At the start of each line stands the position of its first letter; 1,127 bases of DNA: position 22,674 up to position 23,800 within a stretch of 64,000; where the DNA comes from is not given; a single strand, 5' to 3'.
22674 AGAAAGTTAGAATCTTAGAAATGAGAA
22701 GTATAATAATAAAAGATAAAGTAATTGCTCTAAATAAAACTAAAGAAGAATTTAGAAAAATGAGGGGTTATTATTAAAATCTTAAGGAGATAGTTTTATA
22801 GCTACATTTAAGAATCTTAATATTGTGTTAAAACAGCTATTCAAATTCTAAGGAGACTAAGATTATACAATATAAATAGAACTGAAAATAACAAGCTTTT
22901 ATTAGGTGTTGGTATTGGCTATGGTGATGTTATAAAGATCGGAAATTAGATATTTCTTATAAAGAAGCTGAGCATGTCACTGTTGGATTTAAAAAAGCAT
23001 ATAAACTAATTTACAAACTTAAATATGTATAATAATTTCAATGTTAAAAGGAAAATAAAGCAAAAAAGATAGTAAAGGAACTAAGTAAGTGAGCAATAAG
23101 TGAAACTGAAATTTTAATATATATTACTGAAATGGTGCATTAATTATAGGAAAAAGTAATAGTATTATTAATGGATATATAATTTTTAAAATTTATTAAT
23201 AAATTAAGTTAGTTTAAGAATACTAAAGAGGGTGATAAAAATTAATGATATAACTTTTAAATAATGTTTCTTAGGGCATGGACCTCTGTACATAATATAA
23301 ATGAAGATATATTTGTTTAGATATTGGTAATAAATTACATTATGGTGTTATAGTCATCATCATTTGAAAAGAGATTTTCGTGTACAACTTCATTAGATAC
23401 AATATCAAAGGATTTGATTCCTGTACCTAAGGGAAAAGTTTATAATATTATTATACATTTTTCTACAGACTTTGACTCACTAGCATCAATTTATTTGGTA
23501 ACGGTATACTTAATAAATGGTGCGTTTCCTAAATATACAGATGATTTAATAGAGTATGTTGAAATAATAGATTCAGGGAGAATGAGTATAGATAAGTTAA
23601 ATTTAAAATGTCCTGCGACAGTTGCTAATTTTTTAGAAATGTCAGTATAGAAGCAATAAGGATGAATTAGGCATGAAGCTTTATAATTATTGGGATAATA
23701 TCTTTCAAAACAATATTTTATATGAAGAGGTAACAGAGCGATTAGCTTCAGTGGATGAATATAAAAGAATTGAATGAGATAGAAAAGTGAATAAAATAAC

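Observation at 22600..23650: Degraded second copy of the cyclase / DHH-CorA pair in the same gene order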

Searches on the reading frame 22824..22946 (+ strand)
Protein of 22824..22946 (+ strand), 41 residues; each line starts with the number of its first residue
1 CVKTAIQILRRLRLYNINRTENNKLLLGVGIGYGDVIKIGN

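Call 56: search_protein_families(library=pfam, proteins=[window:22824-22946:+], max_evalue=1)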
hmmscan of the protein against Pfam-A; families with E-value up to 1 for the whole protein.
window:22824-22946:+ (41 aa): 0 families

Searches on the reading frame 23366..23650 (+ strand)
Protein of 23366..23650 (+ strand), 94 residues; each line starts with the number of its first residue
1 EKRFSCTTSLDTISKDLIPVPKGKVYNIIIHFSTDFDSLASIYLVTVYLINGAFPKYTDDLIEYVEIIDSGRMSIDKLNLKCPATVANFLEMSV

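Call 51: search_protein_representatives(protein=window:23366-23650:+)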
Query: 94 residues. Proteins with E-value up to 0.001 (for the whole library): 34; up to 1e-10: 3; up to 1e-30: 1. The best 34 are listed.
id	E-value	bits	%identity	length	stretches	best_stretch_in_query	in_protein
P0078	1.5e-43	162.8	99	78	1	17-94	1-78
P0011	2.7e-19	85.3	49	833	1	1-91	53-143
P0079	6.3e-11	58.6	41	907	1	14-91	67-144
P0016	1.7e-08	50.8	39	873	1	7-87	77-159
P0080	5.7e-08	49.1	47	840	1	25-84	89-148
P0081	2.5e-07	47.1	44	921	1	26-89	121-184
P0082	5.4e-07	46.0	37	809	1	4-87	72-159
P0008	1.0e-06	45.1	40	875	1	3-87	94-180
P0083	1.4e-06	44.7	36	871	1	2-90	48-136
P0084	5.7e-06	42.7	41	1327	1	25-85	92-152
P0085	8.3e-06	42.2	39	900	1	27-87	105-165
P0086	1.4e-05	41.5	34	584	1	21-93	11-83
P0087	3.2e-05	40.3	35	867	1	21-89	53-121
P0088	4.6e-05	39.9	36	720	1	26-89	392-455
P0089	5.8e-05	39.5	37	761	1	4-87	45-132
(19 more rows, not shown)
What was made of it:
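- An exhaustive phmmer search over 1.84 billion cluster representatives found nothing closer than P0011, apart from the 78-aa ORF itself (call 51). A 94-codon stretch is free of lesions, and gene callers predict a 78-aa protein (P0078; call 51).
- Tried and rejected: An exhaustive phmmer search with the 94-aa clean piece found nothing closer than P0011 (call 51).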

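Call 56: search_protein_families(library=pfam, proteins=[window:23366-23650:+], max_evalue=1)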
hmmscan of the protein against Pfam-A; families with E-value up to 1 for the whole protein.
window:23366-23650:+ (94 aa): 0 families
